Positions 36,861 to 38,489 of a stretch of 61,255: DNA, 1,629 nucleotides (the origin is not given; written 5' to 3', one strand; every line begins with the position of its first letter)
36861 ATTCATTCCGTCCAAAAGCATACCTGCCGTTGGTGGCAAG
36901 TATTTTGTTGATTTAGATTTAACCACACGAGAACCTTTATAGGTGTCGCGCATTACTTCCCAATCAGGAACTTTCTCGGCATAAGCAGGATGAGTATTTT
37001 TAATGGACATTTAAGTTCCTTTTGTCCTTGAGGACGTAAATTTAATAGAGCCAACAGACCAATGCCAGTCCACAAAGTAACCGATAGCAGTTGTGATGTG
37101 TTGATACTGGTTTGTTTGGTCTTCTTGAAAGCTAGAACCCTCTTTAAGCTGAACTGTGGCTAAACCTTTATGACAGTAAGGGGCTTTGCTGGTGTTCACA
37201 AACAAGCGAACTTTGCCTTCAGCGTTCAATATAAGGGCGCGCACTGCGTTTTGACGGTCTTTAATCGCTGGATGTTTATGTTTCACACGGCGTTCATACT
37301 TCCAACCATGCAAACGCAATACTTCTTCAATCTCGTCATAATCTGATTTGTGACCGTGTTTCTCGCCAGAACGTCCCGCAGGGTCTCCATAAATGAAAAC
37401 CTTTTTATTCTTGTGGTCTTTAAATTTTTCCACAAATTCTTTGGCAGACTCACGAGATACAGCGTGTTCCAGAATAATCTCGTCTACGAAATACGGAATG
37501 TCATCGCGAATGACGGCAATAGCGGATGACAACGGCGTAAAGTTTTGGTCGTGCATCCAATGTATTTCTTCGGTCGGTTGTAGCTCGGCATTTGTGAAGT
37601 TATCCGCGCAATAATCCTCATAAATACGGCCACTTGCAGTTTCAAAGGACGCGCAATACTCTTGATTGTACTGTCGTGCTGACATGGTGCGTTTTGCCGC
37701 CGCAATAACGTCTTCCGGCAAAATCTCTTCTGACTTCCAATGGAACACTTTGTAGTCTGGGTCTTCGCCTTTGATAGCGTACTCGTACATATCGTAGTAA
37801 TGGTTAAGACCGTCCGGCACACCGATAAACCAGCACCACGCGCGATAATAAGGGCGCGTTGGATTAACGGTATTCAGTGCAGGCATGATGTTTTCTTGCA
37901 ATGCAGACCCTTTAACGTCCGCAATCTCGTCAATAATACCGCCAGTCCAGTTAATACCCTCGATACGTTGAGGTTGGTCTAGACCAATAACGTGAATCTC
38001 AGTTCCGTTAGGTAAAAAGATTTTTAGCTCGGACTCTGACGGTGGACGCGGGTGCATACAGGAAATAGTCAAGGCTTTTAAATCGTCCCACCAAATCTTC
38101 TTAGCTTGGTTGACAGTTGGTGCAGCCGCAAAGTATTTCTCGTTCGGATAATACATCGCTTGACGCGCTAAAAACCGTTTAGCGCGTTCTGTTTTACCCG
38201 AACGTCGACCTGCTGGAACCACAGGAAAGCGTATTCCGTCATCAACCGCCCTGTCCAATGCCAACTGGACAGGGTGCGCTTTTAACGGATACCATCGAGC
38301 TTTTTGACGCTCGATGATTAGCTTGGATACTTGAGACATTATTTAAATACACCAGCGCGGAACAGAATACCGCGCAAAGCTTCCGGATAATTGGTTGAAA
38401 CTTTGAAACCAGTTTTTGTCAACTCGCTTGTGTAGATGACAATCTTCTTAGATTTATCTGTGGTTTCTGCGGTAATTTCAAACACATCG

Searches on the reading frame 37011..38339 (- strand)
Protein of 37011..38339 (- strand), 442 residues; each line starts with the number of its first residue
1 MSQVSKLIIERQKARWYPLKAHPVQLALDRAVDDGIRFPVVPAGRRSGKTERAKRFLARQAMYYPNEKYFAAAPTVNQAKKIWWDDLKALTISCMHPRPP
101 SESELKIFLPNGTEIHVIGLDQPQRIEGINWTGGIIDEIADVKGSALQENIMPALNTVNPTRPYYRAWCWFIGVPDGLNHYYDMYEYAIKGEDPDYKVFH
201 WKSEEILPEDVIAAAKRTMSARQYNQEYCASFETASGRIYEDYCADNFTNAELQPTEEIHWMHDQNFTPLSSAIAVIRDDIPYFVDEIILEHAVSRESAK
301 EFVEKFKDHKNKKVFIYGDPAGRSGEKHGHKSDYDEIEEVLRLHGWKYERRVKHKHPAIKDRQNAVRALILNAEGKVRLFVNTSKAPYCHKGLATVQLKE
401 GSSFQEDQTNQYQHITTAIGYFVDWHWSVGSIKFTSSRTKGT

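Call 26: search_protein_families(library=phrogs, proteins=[window:37011-38339:-], max_evalue=0.001)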
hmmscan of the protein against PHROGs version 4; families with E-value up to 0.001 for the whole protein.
window:37011-38339:- (442 aa): 2 families
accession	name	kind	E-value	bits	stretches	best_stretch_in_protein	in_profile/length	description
phrog_2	-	head and packaging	2.4e-27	97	1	21-344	266-547/807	terminase large subunit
phrog_10250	-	head and packaging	2.1e-14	54.8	1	216-424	2-213/228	terminase large subunit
